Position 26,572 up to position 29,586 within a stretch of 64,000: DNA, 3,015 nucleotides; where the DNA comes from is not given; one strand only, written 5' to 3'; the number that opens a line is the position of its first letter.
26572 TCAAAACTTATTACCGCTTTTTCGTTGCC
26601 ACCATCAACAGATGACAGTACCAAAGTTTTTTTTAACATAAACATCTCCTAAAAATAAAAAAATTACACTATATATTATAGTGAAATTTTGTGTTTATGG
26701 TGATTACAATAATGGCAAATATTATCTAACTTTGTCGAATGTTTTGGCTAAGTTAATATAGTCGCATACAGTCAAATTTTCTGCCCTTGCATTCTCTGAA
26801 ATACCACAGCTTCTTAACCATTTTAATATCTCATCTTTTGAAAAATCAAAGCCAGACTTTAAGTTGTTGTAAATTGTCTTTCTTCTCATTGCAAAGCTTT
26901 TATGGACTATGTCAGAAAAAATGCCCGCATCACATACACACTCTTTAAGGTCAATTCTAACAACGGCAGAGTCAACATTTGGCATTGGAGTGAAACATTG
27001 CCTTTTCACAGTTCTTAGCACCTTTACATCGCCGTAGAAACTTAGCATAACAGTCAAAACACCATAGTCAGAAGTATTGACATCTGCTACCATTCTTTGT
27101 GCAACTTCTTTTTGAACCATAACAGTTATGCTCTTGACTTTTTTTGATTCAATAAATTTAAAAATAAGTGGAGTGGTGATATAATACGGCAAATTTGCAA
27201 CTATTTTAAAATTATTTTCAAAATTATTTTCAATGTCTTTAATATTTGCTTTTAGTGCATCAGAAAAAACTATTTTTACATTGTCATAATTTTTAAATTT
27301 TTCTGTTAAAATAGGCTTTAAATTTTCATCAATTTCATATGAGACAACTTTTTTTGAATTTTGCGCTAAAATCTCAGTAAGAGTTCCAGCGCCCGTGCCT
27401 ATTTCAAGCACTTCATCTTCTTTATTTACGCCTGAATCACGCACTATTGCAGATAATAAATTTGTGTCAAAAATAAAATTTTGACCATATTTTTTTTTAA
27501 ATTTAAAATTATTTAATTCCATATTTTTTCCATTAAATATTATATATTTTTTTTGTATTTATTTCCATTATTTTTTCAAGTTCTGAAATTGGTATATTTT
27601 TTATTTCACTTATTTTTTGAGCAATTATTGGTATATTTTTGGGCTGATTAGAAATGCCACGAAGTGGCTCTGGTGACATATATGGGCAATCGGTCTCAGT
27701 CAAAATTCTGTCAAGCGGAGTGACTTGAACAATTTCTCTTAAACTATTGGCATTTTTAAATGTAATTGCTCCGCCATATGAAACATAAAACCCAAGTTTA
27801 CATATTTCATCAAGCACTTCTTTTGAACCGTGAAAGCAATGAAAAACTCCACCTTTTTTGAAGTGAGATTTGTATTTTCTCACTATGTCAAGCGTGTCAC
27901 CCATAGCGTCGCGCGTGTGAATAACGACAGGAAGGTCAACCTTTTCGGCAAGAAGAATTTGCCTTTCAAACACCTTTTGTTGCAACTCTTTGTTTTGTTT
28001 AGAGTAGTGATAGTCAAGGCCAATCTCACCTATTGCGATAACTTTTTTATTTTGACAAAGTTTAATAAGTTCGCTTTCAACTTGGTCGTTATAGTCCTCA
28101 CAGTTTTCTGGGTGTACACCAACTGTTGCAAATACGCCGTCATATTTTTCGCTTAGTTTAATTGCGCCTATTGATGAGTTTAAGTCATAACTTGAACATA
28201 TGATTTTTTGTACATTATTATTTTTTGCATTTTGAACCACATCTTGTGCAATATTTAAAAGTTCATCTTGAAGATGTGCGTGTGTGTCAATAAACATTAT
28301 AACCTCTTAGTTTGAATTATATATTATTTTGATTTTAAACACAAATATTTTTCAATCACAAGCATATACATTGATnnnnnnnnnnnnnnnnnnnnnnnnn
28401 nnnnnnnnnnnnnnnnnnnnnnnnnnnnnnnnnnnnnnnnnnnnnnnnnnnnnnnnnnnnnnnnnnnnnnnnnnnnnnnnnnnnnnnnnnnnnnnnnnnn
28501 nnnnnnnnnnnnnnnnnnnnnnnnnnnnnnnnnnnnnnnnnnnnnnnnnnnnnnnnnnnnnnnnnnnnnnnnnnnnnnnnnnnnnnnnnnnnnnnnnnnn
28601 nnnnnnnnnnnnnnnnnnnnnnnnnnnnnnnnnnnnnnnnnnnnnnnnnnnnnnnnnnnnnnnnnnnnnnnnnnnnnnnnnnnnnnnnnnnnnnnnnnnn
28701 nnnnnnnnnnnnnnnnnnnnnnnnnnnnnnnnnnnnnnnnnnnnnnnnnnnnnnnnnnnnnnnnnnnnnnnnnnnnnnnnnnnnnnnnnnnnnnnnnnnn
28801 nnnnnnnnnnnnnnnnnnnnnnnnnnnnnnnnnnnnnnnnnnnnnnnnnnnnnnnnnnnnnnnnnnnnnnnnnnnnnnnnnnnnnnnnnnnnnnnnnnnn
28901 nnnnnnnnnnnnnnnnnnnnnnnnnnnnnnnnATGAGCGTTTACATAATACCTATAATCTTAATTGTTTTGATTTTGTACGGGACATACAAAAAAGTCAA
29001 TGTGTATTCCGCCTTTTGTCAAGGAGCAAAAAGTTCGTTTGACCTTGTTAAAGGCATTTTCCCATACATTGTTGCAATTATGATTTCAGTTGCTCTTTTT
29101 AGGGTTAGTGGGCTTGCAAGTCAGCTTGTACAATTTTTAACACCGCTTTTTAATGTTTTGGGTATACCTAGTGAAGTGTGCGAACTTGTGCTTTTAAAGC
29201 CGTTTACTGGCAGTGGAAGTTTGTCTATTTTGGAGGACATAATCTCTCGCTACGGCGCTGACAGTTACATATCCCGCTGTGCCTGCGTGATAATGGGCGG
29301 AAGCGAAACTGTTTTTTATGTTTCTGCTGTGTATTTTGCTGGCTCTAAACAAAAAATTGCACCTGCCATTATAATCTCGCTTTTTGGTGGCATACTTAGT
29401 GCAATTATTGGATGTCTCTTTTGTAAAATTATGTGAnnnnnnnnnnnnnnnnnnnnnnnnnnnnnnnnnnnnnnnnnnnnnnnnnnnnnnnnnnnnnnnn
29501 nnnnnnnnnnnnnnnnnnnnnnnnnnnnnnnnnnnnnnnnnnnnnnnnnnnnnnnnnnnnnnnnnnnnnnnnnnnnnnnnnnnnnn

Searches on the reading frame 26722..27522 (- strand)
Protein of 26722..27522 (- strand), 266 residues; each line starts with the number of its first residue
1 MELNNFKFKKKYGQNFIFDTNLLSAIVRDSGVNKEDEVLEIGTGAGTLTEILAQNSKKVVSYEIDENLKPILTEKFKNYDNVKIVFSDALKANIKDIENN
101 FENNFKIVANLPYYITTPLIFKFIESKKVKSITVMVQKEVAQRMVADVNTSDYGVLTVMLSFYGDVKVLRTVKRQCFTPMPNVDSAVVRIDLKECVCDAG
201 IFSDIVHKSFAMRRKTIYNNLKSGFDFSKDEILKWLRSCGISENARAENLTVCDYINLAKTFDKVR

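Call 6: search_protein_families(library=ncbifam, proteins=[window:26722-27522:-], max_evalue=0.01)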
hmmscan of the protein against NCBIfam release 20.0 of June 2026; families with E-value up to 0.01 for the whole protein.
window:26722-27522:- (266 aa): 39 families (the best 25 are shown)
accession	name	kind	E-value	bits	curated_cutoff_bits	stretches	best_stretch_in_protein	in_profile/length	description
TIGR00755.1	ksgA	equivalog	6.3e-79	264.9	171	1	6-261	1-255/256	16S rRNA (adenine(1518)-N(6)/adenine(1519)-N(6))-dimethyltransferase RsmA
NF000499.2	Erm23S_rRNA_broad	equivalog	2e-50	171.4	212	1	13-259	2-241/244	23S ribosomal RNA methyltransferase Erm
NF011486.0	PRK14896.1-1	equivalog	5.9e-36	124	450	1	13-223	27-235/284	16S ribosomal RNA methyltransferase A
NF000337.1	erm_SHROVE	exception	1.6e-32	112.8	320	1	9-195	3-181/248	ErmE/ErmH/ErmO/ErmR family 23S rRNA (adenine(2058)-N(6))-methyltransferase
NF012222.1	erm_A_23S_MT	exception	2e-24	86.5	475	1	10-194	6-180/243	23S rRNA (adenine(2058)-N(6))-methyltransferase Erm(A)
NF012220.1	erm_B_23S_MT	exception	9.4e-22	77.7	525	1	10-191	5-176/245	23S rRNA (adenine(2058)-N(6))-methyltransferase Erm(B)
NF000047.1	ErmV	exception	5.7e-19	68.5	500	1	36-194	37-187/259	23S rRNA (adenine(2058)-N(6))-methyltransferase Erm(V)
NF012219.1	erm_C_23S_MT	exception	9.1e-19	68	530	1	11-197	7-183/244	23S rRNA (adenine(2058)-N(6))-methyltransferase Erm(C)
NF000412.1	Erm43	exception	2.5e-18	66.5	500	1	10-193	6-179/243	23S rRNA (adenine(2058)-N(6))-methyltransferase Erm(43)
NF000087.1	ErmO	exception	4.6e-18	65.6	450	1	12-194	11-187/259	23S rRNA (adenine(2058)-N(6))-methyltransferase Erm(O)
NF000024.1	ErmS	exception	6.2e-18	65.2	675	1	10-195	61-240/319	23S rRNA (adenine(2058)-N(6))-methyltransferase Erm(S)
NF045543.1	erm_G_23S_MT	exception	7.5e-18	65.2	515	1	8-194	4-180/244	23S rRNA (adenine(2058)-N(6))-methyltransferase Erm(G)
NF000077.1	Erm42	exception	2e-17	63.4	600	1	4-231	10-234/303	23S rRNA (adenine(2058)-N(6))-methyltransferase Erm(42)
NF000411.1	Erm45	exception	2.6e-17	63.4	525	1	10-190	5-175/245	23S rRNA (adenine(2058)-N(6))-methyltransferase Erm(45)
NF012223.0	erm_F_23S_MT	exception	3.1e-17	62.8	575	1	12-201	11-193/266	23S rRNA (adenine(2058)-N(6))-methyltransferase Erm(F)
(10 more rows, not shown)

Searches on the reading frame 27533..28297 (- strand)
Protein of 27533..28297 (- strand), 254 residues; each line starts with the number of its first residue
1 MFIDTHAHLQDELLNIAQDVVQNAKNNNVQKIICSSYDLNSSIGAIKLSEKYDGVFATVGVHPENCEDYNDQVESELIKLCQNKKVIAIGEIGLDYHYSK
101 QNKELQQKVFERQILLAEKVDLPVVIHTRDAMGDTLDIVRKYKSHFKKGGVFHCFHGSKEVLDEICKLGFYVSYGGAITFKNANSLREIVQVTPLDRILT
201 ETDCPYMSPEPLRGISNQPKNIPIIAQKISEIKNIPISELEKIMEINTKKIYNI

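Call 6: search_protein_families(library=ncbifam, proteins=[window:27533-28297:-], max_evalue=0.01)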
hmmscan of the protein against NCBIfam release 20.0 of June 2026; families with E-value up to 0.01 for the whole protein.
window:27533-28297:- (254 aa): 6 families
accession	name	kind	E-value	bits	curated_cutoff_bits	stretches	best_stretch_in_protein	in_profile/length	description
TIGR00010.1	TIGR00010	subfamily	8.3e-85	284.2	206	1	2-253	1-252/253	YchF/TatD family DNA exonuclease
NF008075.0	PRK10812.1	equivalog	1.1e-55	188.7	438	1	2-253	3-255/265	metal-dependent hydrolase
NF007745.0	PRK10425.1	equivalog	4.9e-43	147.2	395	1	17-253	17-257/260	3'-5' ssDNA/RNA exonuclease TatD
NF008522.0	PRK11449.1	equivalog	6.2e-40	136.9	481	1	2-254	5-258/259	metal-dependent hydrolase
NF041926.1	QatD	equivalog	4.2e-28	98.1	230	1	4-250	1-238/239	Qat anti-phage system TatD family nuclease QatD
NF009060.0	PRK12394.1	equivalog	0.00061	18.7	442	1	73-162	139-225/381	metallo-dependent hydrolase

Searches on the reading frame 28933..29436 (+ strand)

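Call 6: search_protein_families(library=ncbifam, proteins=[window:28933-29436:+], max_evalue=0.01)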
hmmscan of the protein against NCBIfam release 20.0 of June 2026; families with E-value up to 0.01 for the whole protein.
window:28933-29436:+ (167 aa): 3 families
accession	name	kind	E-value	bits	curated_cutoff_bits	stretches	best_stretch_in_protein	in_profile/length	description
NF007811.0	PRK10519.1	equivalog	2e-06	27.5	111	1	19-158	6-149/155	hypothetical protein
NF049924.1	PTSGlctlSorbSrlE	equivalog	0.0016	17.5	400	1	23-96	169-246/330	PTS glucitol/sorbitol transporter subunit IIB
TIGR00825.1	EIIBC-GUT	subfamily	0.0093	15.1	458.7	0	20-97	169-247/331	glucitol/sorbitol-specific PTS transporter subunit IIBC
